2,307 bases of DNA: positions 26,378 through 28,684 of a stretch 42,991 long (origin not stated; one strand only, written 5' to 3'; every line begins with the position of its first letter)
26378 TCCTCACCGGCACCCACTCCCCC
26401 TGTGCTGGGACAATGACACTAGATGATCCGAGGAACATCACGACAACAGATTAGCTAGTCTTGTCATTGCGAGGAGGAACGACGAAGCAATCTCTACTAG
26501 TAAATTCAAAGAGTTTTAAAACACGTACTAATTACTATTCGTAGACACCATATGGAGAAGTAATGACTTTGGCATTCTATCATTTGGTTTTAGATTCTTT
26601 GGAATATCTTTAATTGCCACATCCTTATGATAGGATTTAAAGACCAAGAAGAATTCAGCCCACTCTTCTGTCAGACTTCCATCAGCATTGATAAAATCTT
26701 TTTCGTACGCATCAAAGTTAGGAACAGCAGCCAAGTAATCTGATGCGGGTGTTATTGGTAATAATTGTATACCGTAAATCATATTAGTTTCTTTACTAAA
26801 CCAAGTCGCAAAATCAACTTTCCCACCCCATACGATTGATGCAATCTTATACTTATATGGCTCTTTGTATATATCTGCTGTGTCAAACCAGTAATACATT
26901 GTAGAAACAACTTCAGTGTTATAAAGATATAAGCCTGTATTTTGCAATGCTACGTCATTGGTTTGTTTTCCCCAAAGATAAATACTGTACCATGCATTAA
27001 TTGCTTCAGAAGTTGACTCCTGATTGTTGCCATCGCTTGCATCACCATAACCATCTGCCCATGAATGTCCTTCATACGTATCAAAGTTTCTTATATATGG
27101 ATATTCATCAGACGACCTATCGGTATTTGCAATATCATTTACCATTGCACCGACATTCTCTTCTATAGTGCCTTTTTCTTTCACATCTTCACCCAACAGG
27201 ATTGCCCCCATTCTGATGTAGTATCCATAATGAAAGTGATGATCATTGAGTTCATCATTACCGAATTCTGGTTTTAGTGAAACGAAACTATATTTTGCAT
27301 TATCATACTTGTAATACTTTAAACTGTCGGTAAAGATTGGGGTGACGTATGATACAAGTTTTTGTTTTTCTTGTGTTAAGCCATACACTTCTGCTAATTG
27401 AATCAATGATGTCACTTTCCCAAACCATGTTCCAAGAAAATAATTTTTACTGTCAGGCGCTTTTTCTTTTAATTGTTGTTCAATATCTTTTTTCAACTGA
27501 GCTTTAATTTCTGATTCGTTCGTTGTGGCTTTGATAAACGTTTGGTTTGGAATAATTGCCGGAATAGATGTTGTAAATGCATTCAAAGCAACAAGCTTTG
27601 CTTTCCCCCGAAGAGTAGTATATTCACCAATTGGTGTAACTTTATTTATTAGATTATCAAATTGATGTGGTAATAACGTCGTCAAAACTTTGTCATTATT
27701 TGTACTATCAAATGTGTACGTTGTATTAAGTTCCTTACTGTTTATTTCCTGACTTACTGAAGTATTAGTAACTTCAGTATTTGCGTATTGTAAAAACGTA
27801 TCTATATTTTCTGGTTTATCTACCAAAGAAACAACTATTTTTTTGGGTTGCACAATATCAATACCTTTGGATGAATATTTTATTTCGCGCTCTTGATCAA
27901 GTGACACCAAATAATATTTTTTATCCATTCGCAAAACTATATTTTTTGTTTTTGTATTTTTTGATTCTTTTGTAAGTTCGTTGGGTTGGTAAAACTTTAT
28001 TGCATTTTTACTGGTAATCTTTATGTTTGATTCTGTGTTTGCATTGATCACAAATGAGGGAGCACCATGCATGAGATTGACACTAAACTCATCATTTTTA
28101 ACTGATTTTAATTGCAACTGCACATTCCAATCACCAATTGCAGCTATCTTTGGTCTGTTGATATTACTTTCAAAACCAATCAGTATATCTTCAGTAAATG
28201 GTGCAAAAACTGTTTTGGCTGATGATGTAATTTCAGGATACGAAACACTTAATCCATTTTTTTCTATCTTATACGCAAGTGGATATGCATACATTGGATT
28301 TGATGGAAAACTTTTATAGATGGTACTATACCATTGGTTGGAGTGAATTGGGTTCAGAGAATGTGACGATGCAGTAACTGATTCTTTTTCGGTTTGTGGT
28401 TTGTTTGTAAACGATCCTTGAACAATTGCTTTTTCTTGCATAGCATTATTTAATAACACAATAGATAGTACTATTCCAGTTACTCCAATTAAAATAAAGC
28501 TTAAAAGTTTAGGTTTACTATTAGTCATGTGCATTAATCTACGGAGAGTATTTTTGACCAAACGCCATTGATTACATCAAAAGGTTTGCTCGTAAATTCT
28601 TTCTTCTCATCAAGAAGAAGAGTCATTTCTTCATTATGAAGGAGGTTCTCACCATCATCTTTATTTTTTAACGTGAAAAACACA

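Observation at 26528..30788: Translationally coupled GT2 synthase, HlyD-like adaptor and GH81 glucanase: candidate beta-1,3-glucan synthesis and export module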

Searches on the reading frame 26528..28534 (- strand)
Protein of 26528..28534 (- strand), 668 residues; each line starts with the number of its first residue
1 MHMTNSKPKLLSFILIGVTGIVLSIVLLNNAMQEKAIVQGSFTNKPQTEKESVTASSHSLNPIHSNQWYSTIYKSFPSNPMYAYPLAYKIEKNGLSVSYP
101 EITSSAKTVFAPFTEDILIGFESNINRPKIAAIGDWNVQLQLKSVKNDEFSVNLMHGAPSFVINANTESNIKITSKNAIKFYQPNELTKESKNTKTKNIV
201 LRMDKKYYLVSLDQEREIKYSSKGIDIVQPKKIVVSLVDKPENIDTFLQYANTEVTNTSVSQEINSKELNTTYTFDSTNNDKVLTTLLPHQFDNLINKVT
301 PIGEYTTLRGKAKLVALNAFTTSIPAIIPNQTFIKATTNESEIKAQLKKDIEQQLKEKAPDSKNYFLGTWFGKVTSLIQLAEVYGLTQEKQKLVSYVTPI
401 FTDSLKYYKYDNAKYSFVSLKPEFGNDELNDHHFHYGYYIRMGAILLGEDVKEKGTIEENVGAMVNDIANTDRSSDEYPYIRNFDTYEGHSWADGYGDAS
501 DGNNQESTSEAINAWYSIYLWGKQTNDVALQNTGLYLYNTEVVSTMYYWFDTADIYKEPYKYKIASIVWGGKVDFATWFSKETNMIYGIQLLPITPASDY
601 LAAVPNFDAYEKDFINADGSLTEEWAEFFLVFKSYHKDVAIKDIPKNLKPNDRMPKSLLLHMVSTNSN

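Call 5: search_protein_families(library=pfam, proteins=[window:26528-28534:-], max_evalue=0.01)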
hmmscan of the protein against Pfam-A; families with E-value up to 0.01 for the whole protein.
window:26528-28534:- (668 aa): 1 family
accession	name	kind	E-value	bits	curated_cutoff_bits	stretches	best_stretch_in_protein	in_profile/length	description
PF17652.7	Glyco_hydro81C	-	3e-51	175.2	25.6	1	339-629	6-313/349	Glycosyl hydrolase family 81 C-terminal domain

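Call 15: search_solved_structures(query=window:26528-28534:-, show_alignments=2)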
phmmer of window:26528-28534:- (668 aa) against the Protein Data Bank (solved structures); distinct sequences matched with E-value up to 0.001: 8.
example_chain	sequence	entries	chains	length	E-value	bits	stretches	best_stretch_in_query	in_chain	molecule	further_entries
6fop_A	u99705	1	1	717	2.2e-69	237.7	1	56-662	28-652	Glycoside hydrolase family 81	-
5v1w_A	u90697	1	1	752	8.1e-40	140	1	246-635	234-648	Glycoside Hydrolase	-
5t49_A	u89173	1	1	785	8.9e-40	139.9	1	246-635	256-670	BH0236 protein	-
5t4a_A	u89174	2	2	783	8.9e-40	139.9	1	246-635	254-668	Glycoside Hydrolase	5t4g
5upi_A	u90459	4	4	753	1.9e-39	138.8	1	246-635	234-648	BH0236 protein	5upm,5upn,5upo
5t4c_A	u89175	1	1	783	2.1e-39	138.7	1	246-635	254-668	Glycoside Hydrolase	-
4k35_A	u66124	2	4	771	1.7e-22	82.8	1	420-614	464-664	glycoside hydrolase family 81 endo-beta-1,3-glucanase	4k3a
5xbz_A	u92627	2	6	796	1.7e-22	82.8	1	420-614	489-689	Endo-beta-1,3-glucanase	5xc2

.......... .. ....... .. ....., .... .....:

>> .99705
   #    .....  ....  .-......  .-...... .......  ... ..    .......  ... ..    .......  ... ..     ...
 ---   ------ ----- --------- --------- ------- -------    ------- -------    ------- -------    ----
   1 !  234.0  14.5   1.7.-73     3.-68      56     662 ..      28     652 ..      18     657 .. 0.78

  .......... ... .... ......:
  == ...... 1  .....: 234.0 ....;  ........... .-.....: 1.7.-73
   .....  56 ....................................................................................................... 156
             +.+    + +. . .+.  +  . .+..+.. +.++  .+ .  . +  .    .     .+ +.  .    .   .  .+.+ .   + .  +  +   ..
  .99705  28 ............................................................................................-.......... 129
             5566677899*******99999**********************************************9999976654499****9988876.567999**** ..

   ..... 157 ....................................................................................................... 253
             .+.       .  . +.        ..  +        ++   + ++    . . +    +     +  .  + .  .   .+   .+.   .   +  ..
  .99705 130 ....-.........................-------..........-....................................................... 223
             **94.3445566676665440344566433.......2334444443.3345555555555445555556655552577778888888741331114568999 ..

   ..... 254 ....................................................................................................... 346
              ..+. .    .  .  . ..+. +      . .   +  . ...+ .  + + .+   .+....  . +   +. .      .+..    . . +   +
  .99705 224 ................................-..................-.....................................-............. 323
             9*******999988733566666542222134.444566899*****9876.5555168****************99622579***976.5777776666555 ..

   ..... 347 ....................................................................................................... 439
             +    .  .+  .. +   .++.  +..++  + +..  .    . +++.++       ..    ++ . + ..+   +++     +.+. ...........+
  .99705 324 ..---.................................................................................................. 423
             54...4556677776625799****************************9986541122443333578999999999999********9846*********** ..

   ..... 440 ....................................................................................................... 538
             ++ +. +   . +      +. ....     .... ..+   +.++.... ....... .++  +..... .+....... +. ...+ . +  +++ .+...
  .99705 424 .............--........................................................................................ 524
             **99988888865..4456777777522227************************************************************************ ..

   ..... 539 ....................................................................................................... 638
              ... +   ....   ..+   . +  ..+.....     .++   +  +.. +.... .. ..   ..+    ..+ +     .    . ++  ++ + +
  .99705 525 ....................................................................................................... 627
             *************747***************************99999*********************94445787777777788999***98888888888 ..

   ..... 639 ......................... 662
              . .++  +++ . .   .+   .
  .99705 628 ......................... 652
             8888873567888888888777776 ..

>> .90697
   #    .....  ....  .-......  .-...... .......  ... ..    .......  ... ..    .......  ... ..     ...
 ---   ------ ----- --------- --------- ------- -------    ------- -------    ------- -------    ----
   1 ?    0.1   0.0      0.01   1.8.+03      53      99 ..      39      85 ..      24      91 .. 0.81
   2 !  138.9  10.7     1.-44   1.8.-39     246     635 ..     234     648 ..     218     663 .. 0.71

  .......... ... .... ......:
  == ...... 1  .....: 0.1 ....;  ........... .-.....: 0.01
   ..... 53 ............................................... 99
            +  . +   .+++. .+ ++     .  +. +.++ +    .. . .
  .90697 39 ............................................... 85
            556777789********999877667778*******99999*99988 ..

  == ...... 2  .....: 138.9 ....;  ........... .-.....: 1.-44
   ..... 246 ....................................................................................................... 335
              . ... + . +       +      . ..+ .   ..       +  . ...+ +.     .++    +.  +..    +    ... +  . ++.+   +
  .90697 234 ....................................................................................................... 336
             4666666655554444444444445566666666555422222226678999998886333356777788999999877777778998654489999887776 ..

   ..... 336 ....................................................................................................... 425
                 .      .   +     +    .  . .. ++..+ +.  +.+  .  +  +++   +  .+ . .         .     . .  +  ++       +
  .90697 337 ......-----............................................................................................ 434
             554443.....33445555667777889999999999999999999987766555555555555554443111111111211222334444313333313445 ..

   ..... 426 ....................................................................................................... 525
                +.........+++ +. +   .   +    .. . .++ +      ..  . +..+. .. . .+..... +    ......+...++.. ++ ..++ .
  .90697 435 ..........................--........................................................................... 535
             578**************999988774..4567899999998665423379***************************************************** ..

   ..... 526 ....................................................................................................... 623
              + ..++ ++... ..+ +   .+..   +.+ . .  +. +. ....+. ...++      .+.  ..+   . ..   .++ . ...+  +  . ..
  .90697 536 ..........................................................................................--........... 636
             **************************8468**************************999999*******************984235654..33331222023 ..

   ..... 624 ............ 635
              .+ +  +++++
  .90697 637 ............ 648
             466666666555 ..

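Call 17: search_protein_families(library=ncbifam, proteins=[window:26528-28534:-], max_evalue=0.01)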
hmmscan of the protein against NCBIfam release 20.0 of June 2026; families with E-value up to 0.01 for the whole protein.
window:26528-28534:- (668 aa): 0 families

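Call 27: find_related_loci(query=A2, collection=genome_contigs, flank=8000)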
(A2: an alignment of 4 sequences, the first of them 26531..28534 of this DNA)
Query A2 (668 aa) in genome_contigs; peptide patterns used: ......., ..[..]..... (x = any residue, [..] = any of these).
599 stretches matched a pattern (row limit reached: there are more); 592 encode a relative of the query (tblastn E <= 1e-3); the best 80 are kept; 80 distinct loci.
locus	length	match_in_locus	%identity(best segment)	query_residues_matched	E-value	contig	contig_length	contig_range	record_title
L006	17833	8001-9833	42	56-668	4e-163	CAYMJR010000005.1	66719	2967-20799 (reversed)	MAG TPA_asm: uncultured Gammaproteobacteria bacterium isolate SRP272529_co1_137 genome assembly, contig: NODE_429_length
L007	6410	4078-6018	39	14-663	5e-161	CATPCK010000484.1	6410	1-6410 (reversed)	MAG: uncultured Ktedonobacteraceae bacterium isolate S106_Bin_5 genome assembly, contig: S106_000000007304, whole genome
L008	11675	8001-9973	45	13-667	6e-159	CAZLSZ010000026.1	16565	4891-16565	MAG TPA_asm: uncultured Gammaproteobacteria bacterium isolate SRP170004_co1_21 genome assembly, contig: NODE_5437_length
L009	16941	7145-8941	31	25-635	2e-97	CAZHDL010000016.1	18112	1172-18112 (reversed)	MAG TPA_asm: uncultured Bdellovibrionales bacterium isolate SRP219642_co10_72 genome assembly, contig: NODE_2898_length_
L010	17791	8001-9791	32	63-666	3e-97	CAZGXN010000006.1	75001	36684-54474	MAG TPA_asm: uncultured Bdellovibrionales bacterium isolate ERP113451_co1_249 genome assembly, contig: NODE_213_length_7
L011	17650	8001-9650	32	62-602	2e-86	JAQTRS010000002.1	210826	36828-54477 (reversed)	MAG: Candidatus Moraniibacteriota bacterium isolate STB_169 NODE_142_length_210826_cov_5.478474_Sandtown_B, whole genome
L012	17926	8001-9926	30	14-634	5e-78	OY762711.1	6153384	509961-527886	MAG: Sedimentisphaerales bacterium isolate 370b4a7f-3155-49ac-97a8-084c2d75e38e genome assembly, chromosome: 1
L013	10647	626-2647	29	15-665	2e-78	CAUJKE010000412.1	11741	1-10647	MAG: Planctomycetota bacterium isolate KLAP142 genome assembly, contig: KLAP142_207275, whole genome shotgun sequence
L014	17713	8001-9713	32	63-607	1e-77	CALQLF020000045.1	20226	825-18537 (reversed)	MAG: Candidatus Planktophila lacus isolate HRS-HS12-bin-57 genome assembly, contig: HRSG-H12-C2963, whole genome shotgun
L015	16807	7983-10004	28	21-668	1e-76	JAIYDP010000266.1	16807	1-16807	MAG: Verrucomicrobiaceae bacterium isolate H1_MAG_00039 pond_H1_MAG_00039_000000000099, whole genome shotgun sequence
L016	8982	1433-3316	28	61-668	2e-75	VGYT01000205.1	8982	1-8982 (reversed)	MAG: Planctomycetota bacterium isolate M_DeepCast_400m_m2_048 M_DeepCast_400m_m2_048_Ga0194112_10015521, whole genome sh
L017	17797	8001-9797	30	33-615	1e-74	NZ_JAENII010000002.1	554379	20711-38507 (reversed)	Haloferula rosea strain KCTC 22201 scaffold_2_554380, whole genome shotgun sequence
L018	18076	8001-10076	28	1-663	2e-74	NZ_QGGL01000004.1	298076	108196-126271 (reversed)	Tumebacillus permanentifrigoris strain DSM 18773 Ga0215659_104, whole genome shotgun sequence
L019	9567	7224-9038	30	6-607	3e-73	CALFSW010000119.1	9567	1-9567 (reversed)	MAG TPA_asm: uncultured Verrucomicrobiales bacterium isolate ERR2206764_bin.128_CONCOCT_v1.1_MAG genome assembly, contig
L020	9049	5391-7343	29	18-634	2e-73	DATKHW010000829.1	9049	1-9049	MAG TPA_asm: Gemmataceae bacterium isolate SMAG_U14588 k141_1659079, whole genome shotgun sequence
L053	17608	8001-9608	28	65-605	7e-67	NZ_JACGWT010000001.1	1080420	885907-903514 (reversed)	Microlunatus kandeliicorticis strain DSM 100723 Ga0264379_01, whole genome shotgun sequence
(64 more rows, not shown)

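Call 32: search_protein_families(library=pfam, proteins=[L053:5024-6994:+, L053:6991-7728:+, L053:7725-9818:+, L053:9916-11613:+, L053:3442-5154:-, L007:1351-3300:+, L007:3320-4021:+, L007:3991-6051:+], max_evalue=0.01)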
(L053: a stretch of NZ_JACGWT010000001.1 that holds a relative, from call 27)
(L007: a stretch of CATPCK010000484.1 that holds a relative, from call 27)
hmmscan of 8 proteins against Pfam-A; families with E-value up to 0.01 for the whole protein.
L053:5024-6994:+ (656 aa): 5 families
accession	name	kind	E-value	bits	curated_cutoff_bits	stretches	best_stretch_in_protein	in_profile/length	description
PF13632.12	Glyco_trans_2_3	-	2e-20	73.9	27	1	211-410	3-183/198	Glycosyl transferase family group 2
PF13641.12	Glyco_tranf_2_3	-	4e-19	70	27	1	133-348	4-230/230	Glycosyltransferase like family 2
PF00535.33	Glycos_transf_2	-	1.3e-18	68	23.3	1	134-294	2-167/168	Glycosyl transferase family 2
PF03552.20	Cellulose_synt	-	9.4e-12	44.7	24.7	1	293-400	414-525/722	Cellulose synthase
PF13506.12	Glyco_transf_21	-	2.4e-11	43.8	21.7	1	193-346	17-173/174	Glycosyl transferase family 21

L053:6991-7728:+ (245 aa): 3 families
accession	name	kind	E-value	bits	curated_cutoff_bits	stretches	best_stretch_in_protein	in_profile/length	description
PF13437.12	HlyD_3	-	1e-07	33.1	22.2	1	108-199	2-96/106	HlyD family secretion protein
PF16576.10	HlyD_D23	-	1.4e-07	31.5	30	1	42-93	16-68/214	Barrel-sandwich domain of CusB or HlyD membrane-fusion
PF13533.13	Biotin_lipoyl_2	-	0.00053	20.2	29.8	1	54-75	9-30/32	Biotin-lipoyl like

L053:7725-9818:+ (697 aa): 2 families
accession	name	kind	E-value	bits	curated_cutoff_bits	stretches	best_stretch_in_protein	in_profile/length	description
PF17652.7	Glyco_hydro81C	-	2.4e-57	195.2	25.6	1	357-688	12-349/349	Glycosyl hydrolase family 81 C-terminal domain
PF03639.19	Glyco_hydro_81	-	2.2e-06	27.6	25.6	1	92-228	16-173/323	Glycosyl hydrolase family 81 N-terminal domain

L053:9916-11613:+ (565 aa): 3 families
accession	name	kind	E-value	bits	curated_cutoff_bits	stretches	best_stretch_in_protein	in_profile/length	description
PF01547.30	SBP_bac_1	-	4.7e-41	142.2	26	1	183-472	6-304/307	Bacterial extracellular solute-binding protein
PF13416.11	SBP_bac_8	-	4.8e-30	105.7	27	1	189-492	1-267/279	Bacterial extracellular solute-binding protein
PF10518.14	TAT_signal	-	0.0049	17.2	22.7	0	134-149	2-17/21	TAT (twin-arginine translocation) pathway signal sequence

L053:3442-5154:- (570 aa): 0 families

L007:1351-3300:+ (649 aa): 9 families
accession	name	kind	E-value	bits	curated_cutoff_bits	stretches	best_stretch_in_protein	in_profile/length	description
PF13632.12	Glyco_trans_2_3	-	1e-25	91.1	27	1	255-455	1-183/198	Glycosyl transferase family group 2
PF13641.12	Glyco_tranf_2_3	-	2.8e-25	90.1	27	1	177-394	3-230/230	Glycosyltransferase like family 2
PF00535.33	Glycos_transf_2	-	2.1e-23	83.5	23.3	1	179-340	2-167/168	Glycosyl transferase family 2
PF13506.12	Glyco_transf_21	-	1.1e-18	67.8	21.7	1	239-393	18-174/174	Glycosyl transferase family 21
PF13240.11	Zn_Ribbon_1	-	6e-05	23.1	25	1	9-28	2-21/23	zinc-ribbon domain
PF13248.11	Zn_ribbon_3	-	0.00014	21.7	27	1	9-28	5-24/26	zinc-ribbon domain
PF03552.20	Cellulose_synt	-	0.00016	20.8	24.7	1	349-444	423-524/722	Cellulose synthase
PF13704.12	Glyco_tranf_2_4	-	0.00071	20.5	27.5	1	192-269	8-88/98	Glycosyl transferase family 2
PF12773.13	DZR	-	0.00096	19.7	27.3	1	4-27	22-45/45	Double zinc ribbon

L007:3320-4021:+ (233 aa): 5 families
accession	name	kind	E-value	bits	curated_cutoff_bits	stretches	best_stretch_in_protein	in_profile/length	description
PF13533.13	Biotin_lipoyl_2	-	1.7e-08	34.5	29.8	1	47-76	2-31/32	Biotin-lipoyl like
PF00364.28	Biotin_lipoyl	-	1.6e-05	25.1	22.1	1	47-75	44-72/73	Biotin-requiring enzyme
PF13437.12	HlyD_3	-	0.00021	22.4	22.2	1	47-78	1-32/106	HlyD family secretion protein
PF16576.10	HlyD_D23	-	0.0016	18.2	30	0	46-79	109-142/214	Barrel-sandwich domain of CusB or HlyD membrane-fusion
PF13375.12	RnfC_N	-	0.0081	16.6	25.6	0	54-87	39-72/101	RnfC Barrel sandwich hybrid domain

L007:3991-6051:+ (686 aa): 2 families
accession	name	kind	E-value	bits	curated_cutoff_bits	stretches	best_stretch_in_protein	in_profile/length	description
PF17652.7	Glyco_hydro81C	-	5e-53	181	25.6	1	423-655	84-327/349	Glycosyl hydrolase family 81 C-terminal domain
PF03639.19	Glyco_hydro_81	-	1.5e-05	24.8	25.6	1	65-191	7-149/323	Glycosyl hydrolase family 81 N-terminal domain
